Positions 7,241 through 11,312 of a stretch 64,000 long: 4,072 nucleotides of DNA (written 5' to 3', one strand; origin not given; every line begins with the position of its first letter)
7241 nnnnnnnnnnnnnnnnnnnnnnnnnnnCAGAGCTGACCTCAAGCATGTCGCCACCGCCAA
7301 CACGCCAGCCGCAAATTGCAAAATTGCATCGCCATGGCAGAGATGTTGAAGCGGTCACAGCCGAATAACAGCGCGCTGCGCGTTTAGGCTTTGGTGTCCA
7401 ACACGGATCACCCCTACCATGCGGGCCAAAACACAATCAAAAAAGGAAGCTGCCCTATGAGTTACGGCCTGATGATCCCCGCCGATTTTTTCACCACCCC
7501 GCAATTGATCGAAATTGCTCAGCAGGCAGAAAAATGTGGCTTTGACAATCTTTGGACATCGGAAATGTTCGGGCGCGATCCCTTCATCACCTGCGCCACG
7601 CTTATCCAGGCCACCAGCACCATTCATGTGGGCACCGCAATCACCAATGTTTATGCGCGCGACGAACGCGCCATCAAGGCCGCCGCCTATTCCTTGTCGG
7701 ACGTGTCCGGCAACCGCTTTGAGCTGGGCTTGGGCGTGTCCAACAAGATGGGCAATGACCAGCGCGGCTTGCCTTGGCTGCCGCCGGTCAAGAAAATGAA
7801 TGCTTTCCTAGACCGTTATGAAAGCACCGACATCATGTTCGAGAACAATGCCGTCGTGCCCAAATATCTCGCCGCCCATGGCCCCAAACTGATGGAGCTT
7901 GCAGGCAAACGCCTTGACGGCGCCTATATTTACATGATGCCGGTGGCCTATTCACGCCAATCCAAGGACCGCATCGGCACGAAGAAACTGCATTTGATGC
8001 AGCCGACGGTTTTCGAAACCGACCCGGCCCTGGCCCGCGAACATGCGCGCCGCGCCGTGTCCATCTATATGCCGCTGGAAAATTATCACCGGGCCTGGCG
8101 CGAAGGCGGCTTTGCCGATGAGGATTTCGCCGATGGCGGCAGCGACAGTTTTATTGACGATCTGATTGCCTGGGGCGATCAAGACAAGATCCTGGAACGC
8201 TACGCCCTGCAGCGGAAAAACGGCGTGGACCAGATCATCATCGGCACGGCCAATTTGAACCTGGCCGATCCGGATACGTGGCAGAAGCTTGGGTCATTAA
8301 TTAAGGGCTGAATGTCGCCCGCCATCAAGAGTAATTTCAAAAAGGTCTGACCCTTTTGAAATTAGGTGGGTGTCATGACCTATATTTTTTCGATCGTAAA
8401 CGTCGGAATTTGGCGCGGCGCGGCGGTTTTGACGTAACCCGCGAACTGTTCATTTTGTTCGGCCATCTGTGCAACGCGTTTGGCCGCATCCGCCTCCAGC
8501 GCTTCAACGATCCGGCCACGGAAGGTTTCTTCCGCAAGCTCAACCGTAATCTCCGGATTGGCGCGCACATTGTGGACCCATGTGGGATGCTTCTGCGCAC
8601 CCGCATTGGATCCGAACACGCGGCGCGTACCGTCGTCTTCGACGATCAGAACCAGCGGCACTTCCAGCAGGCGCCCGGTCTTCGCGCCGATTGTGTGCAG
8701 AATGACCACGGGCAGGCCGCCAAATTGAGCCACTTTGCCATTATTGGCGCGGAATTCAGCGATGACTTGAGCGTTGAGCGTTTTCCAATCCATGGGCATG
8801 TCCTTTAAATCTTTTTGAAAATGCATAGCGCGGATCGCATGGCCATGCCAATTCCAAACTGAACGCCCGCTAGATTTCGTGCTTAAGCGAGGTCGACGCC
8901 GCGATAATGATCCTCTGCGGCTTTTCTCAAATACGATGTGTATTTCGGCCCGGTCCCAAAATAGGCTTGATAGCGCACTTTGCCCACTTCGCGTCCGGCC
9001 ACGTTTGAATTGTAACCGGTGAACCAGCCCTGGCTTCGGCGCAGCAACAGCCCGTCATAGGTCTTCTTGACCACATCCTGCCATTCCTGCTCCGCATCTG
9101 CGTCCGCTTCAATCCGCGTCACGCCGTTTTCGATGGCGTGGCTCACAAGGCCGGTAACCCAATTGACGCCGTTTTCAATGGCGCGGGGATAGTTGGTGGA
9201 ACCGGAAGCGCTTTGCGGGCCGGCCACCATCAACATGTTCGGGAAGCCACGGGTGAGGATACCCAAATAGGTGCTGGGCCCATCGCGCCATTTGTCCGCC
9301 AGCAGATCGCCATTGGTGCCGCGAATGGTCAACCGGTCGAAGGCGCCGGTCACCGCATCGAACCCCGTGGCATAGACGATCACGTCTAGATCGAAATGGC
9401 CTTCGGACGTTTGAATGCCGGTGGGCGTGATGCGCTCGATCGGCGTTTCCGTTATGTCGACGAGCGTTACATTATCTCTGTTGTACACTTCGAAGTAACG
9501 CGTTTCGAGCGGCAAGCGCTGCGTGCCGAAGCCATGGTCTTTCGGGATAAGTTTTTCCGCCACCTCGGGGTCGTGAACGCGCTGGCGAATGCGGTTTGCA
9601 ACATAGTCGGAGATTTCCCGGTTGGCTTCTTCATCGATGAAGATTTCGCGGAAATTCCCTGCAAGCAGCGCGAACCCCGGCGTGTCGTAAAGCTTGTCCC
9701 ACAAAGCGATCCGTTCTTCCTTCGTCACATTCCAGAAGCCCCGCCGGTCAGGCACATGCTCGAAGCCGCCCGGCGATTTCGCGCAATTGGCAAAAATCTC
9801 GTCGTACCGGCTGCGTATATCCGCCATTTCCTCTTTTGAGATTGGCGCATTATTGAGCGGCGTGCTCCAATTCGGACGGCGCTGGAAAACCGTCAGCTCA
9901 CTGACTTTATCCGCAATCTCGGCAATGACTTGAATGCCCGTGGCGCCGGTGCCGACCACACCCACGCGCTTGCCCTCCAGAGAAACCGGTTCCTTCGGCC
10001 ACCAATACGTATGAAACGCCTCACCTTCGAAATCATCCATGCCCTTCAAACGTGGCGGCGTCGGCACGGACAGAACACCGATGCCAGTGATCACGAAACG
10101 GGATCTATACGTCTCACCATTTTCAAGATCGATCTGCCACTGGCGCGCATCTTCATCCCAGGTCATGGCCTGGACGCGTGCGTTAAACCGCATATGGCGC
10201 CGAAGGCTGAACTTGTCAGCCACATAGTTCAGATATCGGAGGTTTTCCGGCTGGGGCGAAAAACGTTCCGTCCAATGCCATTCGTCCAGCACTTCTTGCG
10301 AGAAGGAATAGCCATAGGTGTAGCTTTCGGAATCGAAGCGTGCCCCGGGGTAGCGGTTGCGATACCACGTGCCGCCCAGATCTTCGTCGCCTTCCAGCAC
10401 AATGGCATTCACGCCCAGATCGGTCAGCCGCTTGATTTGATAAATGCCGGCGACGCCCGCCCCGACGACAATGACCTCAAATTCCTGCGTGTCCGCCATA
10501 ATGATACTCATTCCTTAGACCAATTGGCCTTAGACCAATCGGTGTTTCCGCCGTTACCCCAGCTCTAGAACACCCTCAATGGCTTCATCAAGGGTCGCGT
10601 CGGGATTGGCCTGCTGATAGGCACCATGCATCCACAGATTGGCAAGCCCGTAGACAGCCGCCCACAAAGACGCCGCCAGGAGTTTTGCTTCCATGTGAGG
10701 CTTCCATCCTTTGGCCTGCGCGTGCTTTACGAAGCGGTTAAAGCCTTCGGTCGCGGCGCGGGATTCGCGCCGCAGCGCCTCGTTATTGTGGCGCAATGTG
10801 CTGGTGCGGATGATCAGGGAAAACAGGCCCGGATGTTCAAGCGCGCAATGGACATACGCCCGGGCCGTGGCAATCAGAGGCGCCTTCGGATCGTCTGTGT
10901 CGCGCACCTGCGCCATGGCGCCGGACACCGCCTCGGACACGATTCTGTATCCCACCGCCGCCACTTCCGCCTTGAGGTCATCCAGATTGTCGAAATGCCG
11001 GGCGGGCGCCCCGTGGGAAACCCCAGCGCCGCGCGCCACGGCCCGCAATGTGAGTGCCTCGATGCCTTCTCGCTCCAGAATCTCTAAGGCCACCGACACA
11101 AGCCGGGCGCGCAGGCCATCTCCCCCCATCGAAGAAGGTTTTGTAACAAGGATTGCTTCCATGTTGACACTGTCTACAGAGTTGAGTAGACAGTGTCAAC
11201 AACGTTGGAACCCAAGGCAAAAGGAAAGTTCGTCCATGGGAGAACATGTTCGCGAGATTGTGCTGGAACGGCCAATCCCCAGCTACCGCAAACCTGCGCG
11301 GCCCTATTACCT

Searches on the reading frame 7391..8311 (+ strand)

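Call 11: search_protein_families(library=pfam, proteins=[window:7391-8311:+], max_evalue=0.001)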
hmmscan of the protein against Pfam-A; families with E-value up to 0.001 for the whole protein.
window:7391-8311:+ (306 aa): 1 family
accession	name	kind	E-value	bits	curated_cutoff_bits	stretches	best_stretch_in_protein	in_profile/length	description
PF00296.26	Bac_luciferase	-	2e-25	90.2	27.9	2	35-136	21-127/314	Luciferase-like monooxygenase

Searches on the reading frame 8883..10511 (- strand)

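Call 11: search_protein_families(library=pfam, proteins=[window:8883-10511:-], max_evalue=0.001)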
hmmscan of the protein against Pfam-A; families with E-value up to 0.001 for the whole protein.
window:8883-10511:- (542 aa): 6 families
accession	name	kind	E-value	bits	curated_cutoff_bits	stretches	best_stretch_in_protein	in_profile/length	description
PF13738.12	Pyr_redox_3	-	4.7e-14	52.8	30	1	14-219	1-203/305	Pyridine nucleotide-disulphide oxidoreductase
PF00743.25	FMO-like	-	7e-14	51.6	22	1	13-215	4-218/532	Flavin-binding monooxygenase-like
PF07992.20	Pyr_redox_2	-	5.7e-11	42.8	26.1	1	12-226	2-187/291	Pyridine nucleotide-disulphide oxidoreductase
PF13434.12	Lys_Orn_oxgnase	-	2e-09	37.5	21.3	1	68-227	74-236/339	L-lysine 6-monooxygenase/L-ornithine 5-monooxygenase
PF13450.12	NAD_binding_8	-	2.1e-09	38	21.9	1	15-65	1-51/68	NAD(P)-binding Rossmann-like domain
PF02826.25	2-Hacid_dh_C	-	0.00012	22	25.1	0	175-246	31-102/178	D-isomer specific 2-hydroxyacid dehydrogenase, NAD binding domain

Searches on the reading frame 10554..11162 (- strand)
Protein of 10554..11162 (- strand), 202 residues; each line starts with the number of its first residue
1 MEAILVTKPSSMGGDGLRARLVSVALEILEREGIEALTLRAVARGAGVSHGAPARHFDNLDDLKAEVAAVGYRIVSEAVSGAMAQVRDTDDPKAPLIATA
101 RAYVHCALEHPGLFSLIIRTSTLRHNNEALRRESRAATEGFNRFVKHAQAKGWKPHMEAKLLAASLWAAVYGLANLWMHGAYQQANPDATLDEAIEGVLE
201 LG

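Call 11: search_protein_families(library=pfam, proteins=[window:10554-11162:-], max_evalue=0.001)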
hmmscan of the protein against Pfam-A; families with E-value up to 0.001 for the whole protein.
window:10554-11162:- (202 aa): 2 families
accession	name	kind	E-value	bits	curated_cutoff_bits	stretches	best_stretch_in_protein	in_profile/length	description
PF13305.11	TetR_C_33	-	6.2e-13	49.7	26.8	1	96-196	1-101/103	Tetracyclin repressor-like, C-terminal domain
PF00440.29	TetR_N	-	1.3e-07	31.7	24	1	22-65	2-45/47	Bacterial regulatory proteins, tetR family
